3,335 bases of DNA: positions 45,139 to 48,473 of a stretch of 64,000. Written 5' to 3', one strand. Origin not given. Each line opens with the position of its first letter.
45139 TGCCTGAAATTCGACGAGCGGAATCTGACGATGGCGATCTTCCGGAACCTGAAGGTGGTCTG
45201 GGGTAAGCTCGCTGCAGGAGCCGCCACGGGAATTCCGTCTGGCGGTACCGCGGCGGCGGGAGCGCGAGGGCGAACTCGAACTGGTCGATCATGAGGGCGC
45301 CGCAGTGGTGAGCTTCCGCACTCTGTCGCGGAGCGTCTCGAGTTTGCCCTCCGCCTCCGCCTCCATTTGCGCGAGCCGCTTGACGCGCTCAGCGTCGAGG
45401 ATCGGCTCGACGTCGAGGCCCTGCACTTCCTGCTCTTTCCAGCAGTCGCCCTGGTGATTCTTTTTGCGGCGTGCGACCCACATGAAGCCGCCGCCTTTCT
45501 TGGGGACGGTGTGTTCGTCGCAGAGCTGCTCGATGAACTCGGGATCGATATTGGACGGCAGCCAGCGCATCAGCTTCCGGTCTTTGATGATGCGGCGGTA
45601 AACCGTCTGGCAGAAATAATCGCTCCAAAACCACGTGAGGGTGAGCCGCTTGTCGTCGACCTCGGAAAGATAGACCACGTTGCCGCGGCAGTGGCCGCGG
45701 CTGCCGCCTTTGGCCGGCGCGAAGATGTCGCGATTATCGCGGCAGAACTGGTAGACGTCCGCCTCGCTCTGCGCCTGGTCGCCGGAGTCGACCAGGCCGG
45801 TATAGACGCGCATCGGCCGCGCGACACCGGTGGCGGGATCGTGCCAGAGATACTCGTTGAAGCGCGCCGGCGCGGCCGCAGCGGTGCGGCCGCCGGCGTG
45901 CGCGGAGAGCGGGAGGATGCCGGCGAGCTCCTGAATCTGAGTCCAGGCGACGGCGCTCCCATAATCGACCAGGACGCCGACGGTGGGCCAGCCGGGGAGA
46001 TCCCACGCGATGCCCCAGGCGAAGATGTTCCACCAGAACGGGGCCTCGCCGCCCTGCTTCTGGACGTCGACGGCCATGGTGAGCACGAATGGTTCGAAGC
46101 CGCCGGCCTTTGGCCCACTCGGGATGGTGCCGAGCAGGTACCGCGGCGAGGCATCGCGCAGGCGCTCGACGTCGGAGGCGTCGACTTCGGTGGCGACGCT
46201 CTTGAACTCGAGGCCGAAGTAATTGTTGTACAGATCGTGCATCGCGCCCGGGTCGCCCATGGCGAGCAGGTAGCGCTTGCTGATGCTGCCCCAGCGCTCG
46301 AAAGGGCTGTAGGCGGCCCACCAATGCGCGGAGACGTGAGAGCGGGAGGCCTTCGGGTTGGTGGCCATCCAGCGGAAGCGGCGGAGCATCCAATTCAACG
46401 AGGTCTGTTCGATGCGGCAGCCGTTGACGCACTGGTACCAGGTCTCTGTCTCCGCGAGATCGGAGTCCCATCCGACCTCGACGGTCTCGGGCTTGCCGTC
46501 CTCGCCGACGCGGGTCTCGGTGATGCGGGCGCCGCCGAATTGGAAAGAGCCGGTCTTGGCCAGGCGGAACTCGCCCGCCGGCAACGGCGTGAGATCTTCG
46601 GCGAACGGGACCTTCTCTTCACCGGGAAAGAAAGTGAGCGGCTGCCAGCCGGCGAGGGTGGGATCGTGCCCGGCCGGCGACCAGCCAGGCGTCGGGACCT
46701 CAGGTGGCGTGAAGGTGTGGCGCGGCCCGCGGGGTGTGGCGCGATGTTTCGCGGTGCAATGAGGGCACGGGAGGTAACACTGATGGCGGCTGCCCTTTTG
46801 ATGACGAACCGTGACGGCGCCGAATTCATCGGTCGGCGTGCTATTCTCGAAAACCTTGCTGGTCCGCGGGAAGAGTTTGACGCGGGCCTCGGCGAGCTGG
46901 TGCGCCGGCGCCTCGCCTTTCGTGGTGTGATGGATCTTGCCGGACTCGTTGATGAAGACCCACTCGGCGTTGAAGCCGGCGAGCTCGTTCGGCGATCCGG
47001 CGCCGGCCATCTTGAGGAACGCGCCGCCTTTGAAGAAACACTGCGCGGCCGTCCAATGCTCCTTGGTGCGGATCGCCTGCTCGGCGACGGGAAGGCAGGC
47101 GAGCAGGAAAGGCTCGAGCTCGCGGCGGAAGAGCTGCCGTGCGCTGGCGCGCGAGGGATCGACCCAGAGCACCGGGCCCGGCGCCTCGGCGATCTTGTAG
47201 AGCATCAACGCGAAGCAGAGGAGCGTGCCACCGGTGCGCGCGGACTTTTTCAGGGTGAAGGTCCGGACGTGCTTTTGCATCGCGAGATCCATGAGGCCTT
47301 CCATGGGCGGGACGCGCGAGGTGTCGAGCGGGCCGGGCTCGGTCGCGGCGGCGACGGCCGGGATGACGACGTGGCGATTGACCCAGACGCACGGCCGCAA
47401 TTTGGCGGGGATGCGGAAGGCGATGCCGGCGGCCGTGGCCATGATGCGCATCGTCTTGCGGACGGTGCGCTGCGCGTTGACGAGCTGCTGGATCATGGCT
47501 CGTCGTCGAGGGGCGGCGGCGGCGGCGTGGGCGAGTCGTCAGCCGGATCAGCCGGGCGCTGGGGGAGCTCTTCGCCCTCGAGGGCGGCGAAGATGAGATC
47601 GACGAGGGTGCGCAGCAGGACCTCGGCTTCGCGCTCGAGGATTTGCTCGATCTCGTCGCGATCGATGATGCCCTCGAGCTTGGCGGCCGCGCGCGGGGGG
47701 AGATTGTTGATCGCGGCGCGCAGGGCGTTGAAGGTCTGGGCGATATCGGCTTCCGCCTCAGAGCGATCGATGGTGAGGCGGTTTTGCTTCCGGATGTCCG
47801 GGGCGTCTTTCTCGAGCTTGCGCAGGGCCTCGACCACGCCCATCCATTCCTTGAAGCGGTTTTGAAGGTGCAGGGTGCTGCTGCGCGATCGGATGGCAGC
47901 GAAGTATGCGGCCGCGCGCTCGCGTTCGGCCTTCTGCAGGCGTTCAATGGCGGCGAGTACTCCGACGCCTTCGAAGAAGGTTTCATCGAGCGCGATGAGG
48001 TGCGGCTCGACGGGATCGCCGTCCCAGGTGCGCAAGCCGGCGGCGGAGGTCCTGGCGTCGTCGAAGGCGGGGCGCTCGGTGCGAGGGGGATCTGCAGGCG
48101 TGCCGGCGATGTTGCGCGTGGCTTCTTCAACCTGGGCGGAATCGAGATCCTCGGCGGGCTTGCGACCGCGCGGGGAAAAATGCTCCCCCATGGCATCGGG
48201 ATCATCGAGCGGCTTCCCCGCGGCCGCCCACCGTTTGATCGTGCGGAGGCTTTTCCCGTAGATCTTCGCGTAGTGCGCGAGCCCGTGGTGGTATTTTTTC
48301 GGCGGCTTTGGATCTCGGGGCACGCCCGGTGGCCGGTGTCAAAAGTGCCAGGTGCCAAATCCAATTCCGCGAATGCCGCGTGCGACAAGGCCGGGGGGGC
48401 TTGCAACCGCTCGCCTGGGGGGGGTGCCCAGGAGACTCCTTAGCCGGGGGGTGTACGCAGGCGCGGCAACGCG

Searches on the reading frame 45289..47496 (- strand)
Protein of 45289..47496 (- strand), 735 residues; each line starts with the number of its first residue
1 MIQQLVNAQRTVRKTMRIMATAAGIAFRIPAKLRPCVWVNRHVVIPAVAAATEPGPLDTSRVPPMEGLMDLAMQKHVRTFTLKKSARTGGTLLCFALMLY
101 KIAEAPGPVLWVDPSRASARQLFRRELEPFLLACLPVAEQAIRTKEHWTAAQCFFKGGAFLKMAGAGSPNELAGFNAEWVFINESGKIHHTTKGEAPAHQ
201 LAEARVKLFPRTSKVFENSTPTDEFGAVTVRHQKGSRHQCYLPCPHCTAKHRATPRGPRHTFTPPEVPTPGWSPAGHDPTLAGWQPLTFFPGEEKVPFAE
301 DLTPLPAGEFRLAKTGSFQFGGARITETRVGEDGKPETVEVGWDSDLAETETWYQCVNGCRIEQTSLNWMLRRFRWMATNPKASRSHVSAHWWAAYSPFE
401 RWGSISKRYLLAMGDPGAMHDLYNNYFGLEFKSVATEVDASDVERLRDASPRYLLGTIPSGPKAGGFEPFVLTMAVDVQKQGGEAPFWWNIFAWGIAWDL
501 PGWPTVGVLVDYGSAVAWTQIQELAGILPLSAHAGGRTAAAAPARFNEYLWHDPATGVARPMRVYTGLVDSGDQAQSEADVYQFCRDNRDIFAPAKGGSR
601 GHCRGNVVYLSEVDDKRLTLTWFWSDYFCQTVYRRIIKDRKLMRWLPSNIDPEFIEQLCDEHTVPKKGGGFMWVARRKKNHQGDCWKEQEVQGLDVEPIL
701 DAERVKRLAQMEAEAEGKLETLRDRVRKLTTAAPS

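Call 62: search_protein_families(library=phrogs, max_evalue=0.01, proteins=[window:45289-47496:-])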
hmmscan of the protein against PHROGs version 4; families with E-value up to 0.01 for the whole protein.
window:45289-47496:- (735 aa): 6 families
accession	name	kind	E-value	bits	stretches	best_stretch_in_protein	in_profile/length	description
phrog_15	-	head and packaging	4.7e-72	244.8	2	4-250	326-574/1330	terminase large subunit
phrog_21311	-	head and packaging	1.2e-05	26.2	0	148-249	39-141/218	terminase large subunit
phrog_3925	-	head and packaging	3.6e-05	24.5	1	10-128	18-132/150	terminase large subunit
phrog_15657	-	unknown function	7e-05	23.5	1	380-453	23-91/230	-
phrog_2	-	head and packaging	0.0038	17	1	76-191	276-378/807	terminase large subunit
phrog_16406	-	unknown function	0.0082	15.8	0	385-437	103-155/601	-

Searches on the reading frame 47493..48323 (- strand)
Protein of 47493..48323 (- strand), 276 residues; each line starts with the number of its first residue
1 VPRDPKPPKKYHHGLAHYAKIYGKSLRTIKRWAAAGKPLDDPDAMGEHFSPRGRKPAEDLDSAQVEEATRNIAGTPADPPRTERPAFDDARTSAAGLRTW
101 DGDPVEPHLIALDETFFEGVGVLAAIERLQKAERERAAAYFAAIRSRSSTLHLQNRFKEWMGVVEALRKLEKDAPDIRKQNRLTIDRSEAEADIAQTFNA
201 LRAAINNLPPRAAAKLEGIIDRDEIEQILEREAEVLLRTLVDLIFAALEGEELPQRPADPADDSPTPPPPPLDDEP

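Call 62: search_protein_families(library=phrogs, max_evalue=0.01, proteins=[window:47493-48323:-])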
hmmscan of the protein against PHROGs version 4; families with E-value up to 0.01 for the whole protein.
window:47493-48323:- (276 aa): 1 family
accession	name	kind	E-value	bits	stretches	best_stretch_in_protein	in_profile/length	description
phrog_57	-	head and packaging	9.3e-09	36.4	1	180-251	110-180/199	terminase small subunit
